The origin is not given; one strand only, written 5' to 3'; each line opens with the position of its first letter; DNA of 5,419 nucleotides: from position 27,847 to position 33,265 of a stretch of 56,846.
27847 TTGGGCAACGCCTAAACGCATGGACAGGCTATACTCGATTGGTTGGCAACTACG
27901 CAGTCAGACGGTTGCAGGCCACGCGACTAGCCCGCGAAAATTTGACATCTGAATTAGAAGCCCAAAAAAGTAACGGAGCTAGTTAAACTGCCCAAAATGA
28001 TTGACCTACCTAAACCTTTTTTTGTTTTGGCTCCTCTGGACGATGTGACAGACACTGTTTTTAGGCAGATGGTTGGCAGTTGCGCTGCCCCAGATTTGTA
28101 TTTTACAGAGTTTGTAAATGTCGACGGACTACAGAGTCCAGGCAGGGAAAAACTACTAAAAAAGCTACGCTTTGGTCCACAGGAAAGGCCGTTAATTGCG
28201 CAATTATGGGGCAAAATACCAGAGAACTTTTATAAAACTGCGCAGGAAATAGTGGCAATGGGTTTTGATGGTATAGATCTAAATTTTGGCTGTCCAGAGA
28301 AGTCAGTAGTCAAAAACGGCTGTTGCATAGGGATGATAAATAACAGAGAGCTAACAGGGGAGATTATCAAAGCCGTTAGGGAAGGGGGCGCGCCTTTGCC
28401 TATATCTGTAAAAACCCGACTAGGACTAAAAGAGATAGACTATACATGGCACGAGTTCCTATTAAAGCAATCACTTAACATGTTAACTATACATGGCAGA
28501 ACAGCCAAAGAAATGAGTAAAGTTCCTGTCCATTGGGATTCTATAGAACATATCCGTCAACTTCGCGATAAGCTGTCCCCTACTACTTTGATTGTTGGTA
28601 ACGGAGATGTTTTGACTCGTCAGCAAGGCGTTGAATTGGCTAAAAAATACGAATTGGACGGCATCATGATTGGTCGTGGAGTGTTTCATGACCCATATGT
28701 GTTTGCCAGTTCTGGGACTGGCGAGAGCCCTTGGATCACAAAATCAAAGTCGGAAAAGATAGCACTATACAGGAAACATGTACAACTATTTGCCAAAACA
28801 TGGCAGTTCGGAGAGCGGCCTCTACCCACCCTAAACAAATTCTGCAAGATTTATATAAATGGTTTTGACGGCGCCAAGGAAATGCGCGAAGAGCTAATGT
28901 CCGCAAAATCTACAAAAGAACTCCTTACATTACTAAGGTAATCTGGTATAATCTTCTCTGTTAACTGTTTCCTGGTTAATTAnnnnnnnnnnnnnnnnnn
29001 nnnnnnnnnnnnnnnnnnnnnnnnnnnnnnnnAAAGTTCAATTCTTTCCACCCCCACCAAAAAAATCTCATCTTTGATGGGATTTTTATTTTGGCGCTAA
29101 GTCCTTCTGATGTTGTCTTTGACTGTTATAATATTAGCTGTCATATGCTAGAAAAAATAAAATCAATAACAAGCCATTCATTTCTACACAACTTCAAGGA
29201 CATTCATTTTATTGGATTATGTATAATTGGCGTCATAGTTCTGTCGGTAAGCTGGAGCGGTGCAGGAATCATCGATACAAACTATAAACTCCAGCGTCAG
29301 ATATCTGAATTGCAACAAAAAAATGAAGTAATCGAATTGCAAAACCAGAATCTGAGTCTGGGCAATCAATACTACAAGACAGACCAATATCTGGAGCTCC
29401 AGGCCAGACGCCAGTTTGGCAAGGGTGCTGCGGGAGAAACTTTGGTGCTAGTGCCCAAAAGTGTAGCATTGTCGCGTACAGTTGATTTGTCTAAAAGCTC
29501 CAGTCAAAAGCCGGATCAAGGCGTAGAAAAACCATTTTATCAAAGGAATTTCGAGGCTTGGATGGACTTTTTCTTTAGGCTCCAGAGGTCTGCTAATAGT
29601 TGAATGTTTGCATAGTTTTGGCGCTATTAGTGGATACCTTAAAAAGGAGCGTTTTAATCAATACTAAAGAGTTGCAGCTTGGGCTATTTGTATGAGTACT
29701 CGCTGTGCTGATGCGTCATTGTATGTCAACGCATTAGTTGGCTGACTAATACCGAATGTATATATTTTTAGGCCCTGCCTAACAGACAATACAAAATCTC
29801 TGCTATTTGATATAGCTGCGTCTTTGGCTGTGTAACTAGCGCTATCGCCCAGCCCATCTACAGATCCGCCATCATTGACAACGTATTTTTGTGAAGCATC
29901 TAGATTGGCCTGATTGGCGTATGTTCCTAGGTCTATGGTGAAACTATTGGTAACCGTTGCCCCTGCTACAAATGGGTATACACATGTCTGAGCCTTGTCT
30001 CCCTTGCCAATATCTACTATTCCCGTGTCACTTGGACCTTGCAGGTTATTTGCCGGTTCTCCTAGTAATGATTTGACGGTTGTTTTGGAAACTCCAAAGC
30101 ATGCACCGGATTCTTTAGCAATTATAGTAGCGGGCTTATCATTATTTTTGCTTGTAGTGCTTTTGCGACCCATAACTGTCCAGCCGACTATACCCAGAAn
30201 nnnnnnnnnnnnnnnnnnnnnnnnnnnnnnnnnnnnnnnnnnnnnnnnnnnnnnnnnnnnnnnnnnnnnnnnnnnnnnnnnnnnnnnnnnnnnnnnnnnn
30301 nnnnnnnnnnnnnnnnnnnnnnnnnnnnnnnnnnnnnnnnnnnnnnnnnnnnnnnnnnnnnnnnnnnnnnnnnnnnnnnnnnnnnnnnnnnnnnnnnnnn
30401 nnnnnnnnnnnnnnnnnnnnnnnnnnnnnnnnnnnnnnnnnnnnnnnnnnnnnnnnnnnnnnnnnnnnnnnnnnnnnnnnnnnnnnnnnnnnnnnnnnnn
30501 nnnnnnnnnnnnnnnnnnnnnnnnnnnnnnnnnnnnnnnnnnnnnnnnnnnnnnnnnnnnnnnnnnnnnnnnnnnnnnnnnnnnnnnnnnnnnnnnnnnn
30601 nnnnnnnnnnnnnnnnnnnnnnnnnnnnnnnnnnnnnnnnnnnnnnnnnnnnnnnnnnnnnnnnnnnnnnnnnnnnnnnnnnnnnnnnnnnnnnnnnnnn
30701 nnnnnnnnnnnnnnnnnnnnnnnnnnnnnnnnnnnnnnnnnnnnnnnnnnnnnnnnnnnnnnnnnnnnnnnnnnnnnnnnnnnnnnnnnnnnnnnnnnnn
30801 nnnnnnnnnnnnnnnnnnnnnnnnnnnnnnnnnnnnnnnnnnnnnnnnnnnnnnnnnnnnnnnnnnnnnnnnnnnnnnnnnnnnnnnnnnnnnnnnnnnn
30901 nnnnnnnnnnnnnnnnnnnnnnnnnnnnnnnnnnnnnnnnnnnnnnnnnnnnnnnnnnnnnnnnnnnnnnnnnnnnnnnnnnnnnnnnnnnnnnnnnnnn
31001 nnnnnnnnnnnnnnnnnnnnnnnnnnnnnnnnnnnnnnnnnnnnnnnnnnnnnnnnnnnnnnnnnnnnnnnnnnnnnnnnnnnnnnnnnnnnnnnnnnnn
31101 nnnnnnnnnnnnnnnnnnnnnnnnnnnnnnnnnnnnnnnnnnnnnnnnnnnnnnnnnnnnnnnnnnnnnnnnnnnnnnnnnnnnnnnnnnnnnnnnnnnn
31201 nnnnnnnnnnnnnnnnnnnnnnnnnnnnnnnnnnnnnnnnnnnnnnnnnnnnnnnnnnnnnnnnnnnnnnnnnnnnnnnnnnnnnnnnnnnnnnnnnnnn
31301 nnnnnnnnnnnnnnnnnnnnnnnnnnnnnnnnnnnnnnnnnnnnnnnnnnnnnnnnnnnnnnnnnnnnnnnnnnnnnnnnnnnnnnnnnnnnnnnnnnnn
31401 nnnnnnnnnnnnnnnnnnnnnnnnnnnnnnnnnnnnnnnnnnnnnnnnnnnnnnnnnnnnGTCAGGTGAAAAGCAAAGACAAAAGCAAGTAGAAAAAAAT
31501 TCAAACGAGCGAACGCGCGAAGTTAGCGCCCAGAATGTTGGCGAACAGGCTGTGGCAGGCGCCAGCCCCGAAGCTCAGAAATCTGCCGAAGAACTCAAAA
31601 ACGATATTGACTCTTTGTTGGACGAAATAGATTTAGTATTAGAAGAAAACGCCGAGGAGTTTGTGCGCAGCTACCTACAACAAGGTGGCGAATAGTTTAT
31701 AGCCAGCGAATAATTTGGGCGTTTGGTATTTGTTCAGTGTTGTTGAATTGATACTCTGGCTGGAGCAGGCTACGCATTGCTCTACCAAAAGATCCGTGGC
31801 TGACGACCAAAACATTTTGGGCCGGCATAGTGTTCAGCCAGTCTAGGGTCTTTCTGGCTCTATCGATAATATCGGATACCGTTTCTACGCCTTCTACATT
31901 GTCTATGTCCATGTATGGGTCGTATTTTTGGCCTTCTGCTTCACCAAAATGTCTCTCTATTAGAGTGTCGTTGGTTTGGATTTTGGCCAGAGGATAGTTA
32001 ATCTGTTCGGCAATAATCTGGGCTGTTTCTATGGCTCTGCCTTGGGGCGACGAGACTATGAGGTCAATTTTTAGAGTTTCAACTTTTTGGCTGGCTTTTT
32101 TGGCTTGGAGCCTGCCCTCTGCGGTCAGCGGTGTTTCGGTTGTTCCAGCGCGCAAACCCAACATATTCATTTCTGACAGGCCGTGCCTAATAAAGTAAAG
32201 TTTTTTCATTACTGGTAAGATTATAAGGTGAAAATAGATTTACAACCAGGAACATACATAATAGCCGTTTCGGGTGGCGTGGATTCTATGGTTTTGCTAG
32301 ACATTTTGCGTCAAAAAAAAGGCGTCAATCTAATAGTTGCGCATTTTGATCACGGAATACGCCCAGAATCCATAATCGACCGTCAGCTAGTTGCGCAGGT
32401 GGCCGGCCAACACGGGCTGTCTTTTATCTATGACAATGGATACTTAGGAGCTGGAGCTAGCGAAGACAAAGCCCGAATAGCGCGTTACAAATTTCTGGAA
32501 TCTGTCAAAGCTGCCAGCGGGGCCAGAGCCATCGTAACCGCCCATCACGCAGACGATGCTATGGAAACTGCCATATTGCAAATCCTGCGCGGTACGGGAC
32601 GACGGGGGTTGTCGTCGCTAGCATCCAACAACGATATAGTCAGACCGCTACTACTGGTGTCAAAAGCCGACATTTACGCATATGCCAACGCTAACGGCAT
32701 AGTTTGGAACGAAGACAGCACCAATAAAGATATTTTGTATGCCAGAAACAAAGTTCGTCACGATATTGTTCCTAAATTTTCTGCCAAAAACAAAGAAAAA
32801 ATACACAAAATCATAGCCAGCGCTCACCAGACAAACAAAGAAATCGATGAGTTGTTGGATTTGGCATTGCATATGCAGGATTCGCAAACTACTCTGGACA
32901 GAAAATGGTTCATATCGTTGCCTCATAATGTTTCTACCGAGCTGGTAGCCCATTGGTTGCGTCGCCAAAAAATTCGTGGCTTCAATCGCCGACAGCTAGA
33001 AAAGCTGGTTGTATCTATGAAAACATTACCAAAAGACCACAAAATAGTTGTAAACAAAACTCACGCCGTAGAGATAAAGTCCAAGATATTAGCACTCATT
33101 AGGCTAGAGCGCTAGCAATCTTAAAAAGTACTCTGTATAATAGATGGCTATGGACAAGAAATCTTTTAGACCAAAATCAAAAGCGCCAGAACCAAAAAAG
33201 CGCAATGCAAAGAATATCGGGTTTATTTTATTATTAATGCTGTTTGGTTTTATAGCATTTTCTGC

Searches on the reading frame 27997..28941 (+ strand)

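Call 48: search_protein_families(library=pfam, proteins=[window:27997-28941:+], max_evalue=0.001)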
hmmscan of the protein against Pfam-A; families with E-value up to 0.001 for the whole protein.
window:27997-28941:+ (314 aa): 1 family
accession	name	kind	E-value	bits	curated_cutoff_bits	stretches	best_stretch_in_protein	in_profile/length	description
PF01207.24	Dus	-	8.7e-47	160.2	20.4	1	11-311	2-300/311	Dihydrouridine synthase (Dus)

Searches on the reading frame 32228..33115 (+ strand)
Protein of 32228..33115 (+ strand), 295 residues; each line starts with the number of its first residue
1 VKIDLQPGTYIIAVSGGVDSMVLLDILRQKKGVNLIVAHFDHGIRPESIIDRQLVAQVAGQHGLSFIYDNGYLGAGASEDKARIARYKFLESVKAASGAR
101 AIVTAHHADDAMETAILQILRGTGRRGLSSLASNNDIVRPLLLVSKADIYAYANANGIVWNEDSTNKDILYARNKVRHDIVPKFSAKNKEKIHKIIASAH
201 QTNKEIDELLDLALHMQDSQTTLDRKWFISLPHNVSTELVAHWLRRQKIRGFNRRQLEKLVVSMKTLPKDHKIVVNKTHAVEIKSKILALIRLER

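Call 49: search_protein_families(library=pfam, proteins=[window:32228-33115:+], max_evalue=0.001)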
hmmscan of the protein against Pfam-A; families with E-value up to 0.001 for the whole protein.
window:32228-33115:+ (295 aa): 1 family
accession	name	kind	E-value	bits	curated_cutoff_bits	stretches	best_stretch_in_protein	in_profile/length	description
PF01171.26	ATP_bind_3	-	5.3e-47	160.3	27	1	10-178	2-181/182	PP-loop family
